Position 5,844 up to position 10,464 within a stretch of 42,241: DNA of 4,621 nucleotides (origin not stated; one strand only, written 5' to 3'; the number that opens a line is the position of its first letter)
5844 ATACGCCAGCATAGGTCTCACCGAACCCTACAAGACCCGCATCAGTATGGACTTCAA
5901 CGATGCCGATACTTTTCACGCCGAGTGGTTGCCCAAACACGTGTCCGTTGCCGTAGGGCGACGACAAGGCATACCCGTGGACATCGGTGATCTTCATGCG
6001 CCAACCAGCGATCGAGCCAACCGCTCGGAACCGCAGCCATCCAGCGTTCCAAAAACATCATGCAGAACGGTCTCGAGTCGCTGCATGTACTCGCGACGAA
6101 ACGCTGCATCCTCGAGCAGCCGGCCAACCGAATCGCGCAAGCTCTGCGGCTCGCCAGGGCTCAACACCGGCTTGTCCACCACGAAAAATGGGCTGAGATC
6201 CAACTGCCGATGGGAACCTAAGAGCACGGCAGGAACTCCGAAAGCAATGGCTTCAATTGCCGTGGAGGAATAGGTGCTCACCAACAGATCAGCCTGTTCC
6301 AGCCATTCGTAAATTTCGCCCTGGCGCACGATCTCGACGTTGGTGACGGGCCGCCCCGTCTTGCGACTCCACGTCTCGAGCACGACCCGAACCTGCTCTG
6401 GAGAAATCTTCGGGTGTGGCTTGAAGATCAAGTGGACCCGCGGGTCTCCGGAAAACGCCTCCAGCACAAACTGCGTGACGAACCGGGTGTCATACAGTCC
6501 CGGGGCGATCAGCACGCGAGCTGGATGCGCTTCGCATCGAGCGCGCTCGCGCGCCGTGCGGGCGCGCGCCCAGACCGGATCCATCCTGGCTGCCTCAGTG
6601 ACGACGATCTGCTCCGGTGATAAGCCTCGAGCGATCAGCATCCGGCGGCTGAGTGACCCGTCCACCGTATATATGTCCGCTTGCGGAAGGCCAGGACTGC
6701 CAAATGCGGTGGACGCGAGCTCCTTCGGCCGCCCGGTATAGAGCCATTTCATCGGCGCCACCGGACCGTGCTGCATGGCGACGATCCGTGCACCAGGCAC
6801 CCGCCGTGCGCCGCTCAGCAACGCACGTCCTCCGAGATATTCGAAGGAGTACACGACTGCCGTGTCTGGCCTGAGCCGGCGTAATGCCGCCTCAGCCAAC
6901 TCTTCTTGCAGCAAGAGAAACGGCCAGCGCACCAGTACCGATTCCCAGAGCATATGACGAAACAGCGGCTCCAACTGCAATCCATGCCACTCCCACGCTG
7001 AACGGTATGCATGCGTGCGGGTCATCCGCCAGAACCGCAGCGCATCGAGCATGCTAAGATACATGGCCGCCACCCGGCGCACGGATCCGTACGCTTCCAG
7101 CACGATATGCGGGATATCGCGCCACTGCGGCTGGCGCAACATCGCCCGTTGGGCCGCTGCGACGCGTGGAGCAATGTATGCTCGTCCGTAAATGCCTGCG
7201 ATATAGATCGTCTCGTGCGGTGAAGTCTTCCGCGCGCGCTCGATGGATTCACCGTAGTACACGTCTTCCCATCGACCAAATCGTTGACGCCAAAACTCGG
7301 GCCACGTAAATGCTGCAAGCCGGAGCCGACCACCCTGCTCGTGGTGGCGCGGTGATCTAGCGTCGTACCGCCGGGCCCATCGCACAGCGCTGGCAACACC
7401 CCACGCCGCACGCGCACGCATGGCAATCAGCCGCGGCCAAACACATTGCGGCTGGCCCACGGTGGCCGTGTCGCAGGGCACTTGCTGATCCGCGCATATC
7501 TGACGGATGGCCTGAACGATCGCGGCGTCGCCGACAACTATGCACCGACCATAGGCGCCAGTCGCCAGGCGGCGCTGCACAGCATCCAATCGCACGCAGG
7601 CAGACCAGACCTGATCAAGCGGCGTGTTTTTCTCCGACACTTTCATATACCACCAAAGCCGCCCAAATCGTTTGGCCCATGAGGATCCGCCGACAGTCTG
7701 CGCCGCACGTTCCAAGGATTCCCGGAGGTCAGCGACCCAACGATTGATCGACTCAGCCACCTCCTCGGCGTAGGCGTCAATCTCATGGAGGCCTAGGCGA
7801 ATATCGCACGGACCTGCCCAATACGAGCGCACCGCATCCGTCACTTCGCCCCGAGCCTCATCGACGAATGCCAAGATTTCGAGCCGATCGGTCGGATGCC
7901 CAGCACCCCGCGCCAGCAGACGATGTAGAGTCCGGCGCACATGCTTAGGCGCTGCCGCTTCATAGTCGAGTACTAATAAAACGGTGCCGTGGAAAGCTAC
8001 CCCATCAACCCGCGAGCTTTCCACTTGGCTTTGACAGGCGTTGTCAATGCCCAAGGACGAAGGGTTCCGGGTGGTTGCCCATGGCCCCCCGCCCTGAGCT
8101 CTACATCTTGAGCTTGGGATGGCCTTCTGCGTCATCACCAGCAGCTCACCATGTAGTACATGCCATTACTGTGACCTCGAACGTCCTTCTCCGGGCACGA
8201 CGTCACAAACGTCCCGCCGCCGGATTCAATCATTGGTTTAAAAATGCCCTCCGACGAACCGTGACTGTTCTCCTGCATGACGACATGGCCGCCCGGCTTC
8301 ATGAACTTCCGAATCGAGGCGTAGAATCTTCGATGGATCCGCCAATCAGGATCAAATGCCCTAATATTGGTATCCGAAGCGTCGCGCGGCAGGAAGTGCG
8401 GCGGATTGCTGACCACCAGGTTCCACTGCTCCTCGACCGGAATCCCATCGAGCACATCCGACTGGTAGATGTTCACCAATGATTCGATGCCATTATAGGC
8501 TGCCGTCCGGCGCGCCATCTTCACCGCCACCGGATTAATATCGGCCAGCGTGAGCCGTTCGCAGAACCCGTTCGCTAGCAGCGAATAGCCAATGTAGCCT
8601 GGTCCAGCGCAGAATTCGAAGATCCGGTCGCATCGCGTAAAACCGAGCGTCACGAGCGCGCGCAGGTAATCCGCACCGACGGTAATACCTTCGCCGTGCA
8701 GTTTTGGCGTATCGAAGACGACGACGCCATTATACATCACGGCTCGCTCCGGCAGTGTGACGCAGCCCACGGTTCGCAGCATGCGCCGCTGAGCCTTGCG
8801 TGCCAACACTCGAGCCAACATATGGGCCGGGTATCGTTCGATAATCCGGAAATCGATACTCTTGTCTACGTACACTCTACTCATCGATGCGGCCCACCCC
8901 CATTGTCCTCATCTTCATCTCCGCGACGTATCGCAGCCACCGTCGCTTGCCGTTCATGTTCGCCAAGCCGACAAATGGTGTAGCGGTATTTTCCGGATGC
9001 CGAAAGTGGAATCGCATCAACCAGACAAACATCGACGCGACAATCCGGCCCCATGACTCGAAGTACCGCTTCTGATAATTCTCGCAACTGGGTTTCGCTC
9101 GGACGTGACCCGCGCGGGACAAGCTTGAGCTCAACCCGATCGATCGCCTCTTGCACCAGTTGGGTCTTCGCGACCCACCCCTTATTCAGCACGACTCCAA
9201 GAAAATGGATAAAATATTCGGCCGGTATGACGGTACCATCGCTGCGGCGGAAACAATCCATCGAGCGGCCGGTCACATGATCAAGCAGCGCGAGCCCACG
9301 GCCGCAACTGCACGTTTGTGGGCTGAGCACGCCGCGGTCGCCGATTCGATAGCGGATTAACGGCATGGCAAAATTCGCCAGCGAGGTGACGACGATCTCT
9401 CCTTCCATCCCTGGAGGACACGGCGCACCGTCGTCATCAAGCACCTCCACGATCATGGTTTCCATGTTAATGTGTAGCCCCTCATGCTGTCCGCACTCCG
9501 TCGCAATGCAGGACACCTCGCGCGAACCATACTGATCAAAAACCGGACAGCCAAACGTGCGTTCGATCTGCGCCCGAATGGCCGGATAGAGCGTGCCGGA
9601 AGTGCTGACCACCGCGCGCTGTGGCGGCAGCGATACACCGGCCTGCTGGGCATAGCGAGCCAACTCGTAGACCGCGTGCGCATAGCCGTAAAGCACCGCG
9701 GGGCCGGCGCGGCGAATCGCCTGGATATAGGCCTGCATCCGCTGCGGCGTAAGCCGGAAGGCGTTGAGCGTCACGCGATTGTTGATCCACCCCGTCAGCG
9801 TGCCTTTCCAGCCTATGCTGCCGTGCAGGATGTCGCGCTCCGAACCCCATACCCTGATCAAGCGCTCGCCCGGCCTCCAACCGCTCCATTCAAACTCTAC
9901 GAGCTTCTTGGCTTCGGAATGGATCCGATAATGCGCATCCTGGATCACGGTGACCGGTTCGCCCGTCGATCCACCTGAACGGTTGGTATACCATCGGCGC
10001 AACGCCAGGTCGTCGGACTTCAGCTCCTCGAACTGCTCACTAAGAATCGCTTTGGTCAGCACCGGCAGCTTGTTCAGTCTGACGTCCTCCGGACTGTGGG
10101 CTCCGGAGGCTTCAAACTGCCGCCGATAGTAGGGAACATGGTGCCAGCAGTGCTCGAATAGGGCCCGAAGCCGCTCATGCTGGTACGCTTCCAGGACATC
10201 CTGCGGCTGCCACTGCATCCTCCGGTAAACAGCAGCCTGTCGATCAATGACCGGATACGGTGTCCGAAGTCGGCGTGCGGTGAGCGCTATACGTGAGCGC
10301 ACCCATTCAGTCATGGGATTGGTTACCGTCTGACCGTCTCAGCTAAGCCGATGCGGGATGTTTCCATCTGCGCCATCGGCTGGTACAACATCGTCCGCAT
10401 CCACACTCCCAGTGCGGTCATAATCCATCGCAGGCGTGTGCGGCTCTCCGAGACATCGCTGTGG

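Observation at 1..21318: Four NeuB-type synthase modules and three cytidylyltransferase modules in one co-directional cluster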

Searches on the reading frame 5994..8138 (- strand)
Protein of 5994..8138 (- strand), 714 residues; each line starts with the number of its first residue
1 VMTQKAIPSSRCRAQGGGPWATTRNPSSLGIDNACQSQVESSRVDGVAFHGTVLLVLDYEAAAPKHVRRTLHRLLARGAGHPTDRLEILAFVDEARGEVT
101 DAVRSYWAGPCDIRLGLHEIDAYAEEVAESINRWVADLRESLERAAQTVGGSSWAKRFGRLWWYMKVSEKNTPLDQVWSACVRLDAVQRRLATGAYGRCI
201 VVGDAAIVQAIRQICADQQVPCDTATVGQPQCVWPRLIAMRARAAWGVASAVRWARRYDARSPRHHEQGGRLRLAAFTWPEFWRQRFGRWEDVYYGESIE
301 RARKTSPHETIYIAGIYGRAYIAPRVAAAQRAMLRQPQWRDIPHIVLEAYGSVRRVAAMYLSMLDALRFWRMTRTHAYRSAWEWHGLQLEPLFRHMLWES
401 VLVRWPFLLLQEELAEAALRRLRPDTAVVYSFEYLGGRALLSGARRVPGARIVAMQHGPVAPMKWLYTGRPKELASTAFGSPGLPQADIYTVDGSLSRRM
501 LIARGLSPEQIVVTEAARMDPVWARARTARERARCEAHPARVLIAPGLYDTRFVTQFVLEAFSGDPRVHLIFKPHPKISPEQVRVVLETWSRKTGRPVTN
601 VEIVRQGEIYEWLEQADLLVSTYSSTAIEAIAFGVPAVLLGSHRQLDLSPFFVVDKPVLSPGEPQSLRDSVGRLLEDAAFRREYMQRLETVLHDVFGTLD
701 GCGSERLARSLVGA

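Call 3: search_protein_families(library=pfam, proteins=[window:5994-8138:-], max_evalue=0.001)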
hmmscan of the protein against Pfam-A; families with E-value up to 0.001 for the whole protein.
window:5994-8138:- (714 aa): 1 family
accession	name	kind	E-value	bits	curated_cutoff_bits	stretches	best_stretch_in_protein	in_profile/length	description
PF20471.4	DUF6716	-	4.7e-05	23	27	1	598-641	242-284/342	Putative glycosyltransferase (DUF6716)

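Call 6: search_protein_families(library=pfam, proteins=[window:5994-8138:-], max_evalue=1)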
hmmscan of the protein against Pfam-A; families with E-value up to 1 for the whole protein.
window:5994-8138:- (714 aa): 5 families
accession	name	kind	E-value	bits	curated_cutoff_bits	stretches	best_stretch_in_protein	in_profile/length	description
PF20471.4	DUF6716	-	4.7e-05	23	27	1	598-641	242-284/342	Putative glycosyltransferase (DUF6716)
PF13439.12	Glyco_transf_4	-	0.0083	16.6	28.5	1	408-513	57-161/170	Glycosyltransferase Family 4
PF02350.25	Epimerase_2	-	0.053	12.8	30.6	1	557-645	205-291/347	UDP-N-acetylglucosamine 2-epimerase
PF13524.12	Glyco_trans_1_2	-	0.059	13.8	25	1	582-687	16-124/144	Glycosyl transferase-like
PF04464.20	Glyphos_transf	-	0.24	10.8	22.1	1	564-708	225-362/367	CDP-Glycerol:Poly(glycerophosphate) glycerophosphotransferase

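Call 7: search_protein_families(library=ncbifam, proteins=[window:5994-8138:-], max_evalue=0.01)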
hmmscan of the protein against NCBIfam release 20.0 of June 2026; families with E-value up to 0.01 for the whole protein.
window:5994-8138:- (714 aa): 3 families
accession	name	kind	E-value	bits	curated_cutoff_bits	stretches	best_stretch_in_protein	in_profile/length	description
TIGR04326.1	O_ant_LIC13510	subfamily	7.8e-20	70.8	250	1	160-656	59-560/602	TIGR04326 family surface carbohydrate biosynthesis protein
TIGR04396.2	surf_polysacc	subfamily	2.4e-10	40.1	125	1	559-711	214-359/427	surface carbohydrate biosynthesis protein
NF046086.1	BFO_1060_trans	domain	3.7e-08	32.9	200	1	552-710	205-359/365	BFO_1060 family glycosyltransferase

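Call 71: search_solved_structures(query=window:5994-8138:-, max_evalue=1)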
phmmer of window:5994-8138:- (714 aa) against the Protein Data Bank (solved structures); distinct sequences matched with E-value up to 1: 0.

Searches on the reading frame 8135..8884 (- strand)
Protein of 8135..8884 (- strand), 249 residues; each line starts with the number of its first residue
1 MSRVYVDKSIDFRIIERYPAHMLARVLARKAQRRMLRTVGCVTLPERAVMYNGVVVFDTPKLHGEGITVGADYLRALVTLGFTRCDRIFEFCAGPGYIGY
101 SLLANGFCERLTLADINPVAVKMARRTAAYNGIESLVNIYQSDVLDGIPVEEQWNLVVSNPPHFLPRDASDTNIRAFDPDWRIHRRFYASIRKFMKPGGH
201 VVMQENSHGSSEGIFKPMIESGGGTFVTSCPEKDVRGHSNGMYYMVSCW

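Call 3: search_protein_families(library=pfam, proteins=[window:8135-8884:-], max_evalue=0.001)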
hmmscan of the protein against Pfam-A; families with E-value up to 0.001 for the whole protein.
window:8135-8884:- (249 aa): 4 families
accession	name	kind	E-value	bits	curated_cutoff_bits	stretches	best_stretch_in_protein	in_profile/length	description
PF05175.20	MTS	-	6.3e-13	49.1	23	1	86-208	33-143/170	Methyltransferase small domain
PF13847.12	Methyltransf_31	-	5.8e-06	26.5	27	1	89-207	8-113/145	Methyltransferase domain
PF13649.12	Methyltransf_25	-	8.8e-06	26.8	27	1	88-169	1-81/97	Methyltransferase domain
PF12847.13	Methyltransf_18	-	0.00074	20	27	0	85-156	15-85/151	Methyltransferase domain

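Call 7: search_protein_families(library=ncbifam, proteins=[window:8135-8884:-], max_evalue=0.01)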
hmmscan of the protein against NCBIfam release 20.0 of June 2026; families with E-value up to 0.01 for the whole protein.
window:8135-8884:- (249 aa): 13 families
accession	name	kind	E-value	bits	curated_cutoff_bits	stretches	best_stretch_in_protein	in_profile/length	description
TIGR03534.1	RF_mod_PrmC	equivalog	9.3e-14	51.5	199.1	1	87-180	91-185/253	peptide chain release factor N(5)-glutamine methyltransferase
TIGR00537.1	hemK_rel_arch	hypoth_equivalog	4.6e-12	46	87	1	82-222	17-157/179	HemK2/MTQ2 family protein methyltransferase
TIGR00536.1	hemK_fam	subfamily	1.9e-10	40.3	115.5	1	86-179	116-209/286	HemK family protein methyltransferase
NF011529.0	PRK14968.1-3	equivalog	9.9e-10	38.2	162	1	86-221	36-172/198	putative methyltransferase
NF011530.0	PRK14968.1-4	equivalog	2.8e-09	36.6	243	1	84-224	39-176/202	putative methyltransferase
NF007023.0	PRK09489.1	equivalog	2.5e-08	33.5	295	1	77-176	189-281/342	16S rRNA (guanine(1207)-N(2))-methyltransferase RsmC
TIGR03533.1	L3_gln_methyl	equivalog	3.4e-08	33.2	229.7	1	84-163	121-199/284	50S ribosomal protein L3 N(5)-glutamine methyltransferase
TIGR03704.1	PrmC_rel_meth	equivalog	7.2e-08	32.2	248.8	1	88-212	90-222/251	putative protein N(5)-glutamine methyltransferase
NF011527.0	PRK14968.1-1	equivalog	4e-05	23.4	242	1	84-207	34-153/192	putative methyltransferase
NF046099.1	RSP_2647_MTase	equivalog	8e-05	21.6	600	1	96-216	229-346/391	RSP_2647 family RNA methyltransferase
NF002421.0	PRK01544.1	equivalog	9.8e-05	21.2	567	1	84-175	138-228/524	bifunctional peptide chain release factor N(5)-glutamine methyltransferase PrmC/tRNA (guanosine(46)-N7)-methyltransferase TrmB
NF047853.1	tRm6a37MtseTrmN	equivalog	0.0074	16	350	0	115-175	75-136/244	tRNA(1)(Val) (adenine(37)-N(6))-methyltransferase TrmN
TIGR00406.1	prmA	equivalog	0.0085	15.6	183.15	0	86-160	161-232/288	50S ribosomal protein L11 methyltransferase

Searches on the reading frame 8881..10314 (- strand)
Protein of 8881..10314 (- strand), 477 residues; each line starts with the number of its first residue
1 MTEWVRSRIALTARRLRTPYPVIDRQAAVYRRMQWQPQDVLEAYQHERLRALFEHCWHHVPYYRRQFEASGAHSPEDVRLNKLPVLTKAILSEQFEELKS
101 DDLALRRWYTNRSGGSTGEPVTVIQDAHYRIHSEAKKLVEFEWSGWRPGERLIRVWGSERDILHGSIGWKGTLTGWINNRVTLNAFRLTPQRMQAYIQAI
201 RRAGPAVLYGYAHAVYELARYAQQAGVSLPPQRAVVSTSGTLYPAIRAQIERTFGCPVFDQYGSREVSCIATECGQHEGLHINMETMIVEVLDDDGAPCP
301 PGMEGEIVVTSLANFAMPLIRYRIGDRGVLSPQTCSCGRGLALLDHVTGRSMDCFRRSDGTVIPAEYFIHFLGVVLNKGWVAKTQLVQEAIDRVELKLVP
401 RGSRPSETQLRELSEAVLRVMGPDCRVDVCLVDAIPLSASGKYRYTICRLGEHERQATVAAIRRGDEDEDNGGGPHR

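Call 3: search_protein_families(library=pfam, proteins=[window:8881-10314:-], max_evalue=0.001)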
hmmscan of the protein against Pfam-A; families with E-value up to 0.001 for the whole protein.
window:8881-10314:- (477 aa): 1 family
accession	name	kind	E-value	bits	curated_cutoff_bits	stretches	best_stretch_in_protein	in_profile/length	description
PF00501.34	AMP-binding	-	9.6e-10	38.2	29.9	1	167-311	218-376/384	AMP-binding enzyme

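Call 7: search_protein_families(library=ncbifam, proteins=[window:8881-10314:-], max_evalue=0.01)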
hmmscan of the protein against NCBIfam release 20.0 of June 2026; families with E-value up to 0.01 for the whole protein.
window:8881-10314:- (477 aa): 11 families
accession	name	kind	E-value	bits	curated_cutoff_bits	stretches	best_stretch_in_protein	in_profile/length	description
NF045666.1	DVU1553_fam_AMP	equivalog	1.5e-47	162.3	300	2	190-350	168-330/331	DVU_1553 family AMP-dependent CoA ligase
NF041878.1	paak_haloarch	equivalog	5e-31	107.7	700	1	31-355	3-329/427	phenylacetate--CoA ligase PaaK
NF053551.1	FlxY_rubin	equivalog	5.4e-29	101.2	520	1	245-420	217-393/424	flexirubin biosynthesis putative acyl-CoA ligase FlxY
TIGR02155.1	PA_CoA_ligase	equivalog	8.4e-24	83.8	646.3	1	37-355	4-321/422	phenylacetate--CoA ligase PaaK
TIGR02304.1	aden_form_hyp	equivalog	5e-17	62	251.9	2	178-401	162-378/430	F390 synthetase-related protein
NF041217.1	BagE_FevW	exception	1.1e-16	60.9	800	1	219-344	181-305/424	bagremycin/ferroverdin synthetase BagE/FevW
TIGR03335.1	F390_ftsA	equivalog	3.4e-11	42.5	458.7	1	41-340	14-319/445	coenzyme F390 synthetase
NF004511.1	PRK05852.1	equivalog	1.1e-05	24.4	650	1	222-310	266-360/505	FadD7 family fatty acid--CoA ligase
NF004808.0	PRK06155.1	equivalog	0.0017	16.7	722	1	234-317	296-382/542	ATP-dependent acyl-CoA ligase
NF005897.1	PRK07867.1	exception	0.0021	16.9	850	1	231-310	260-338/496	long-chain-fatty-acid--CoA ligase FadD17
NF004837.0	PRK06187.1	subfamily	0.0048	15.2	476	1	193-311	249-379/531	long-chain-fatty-acid--CoA ligase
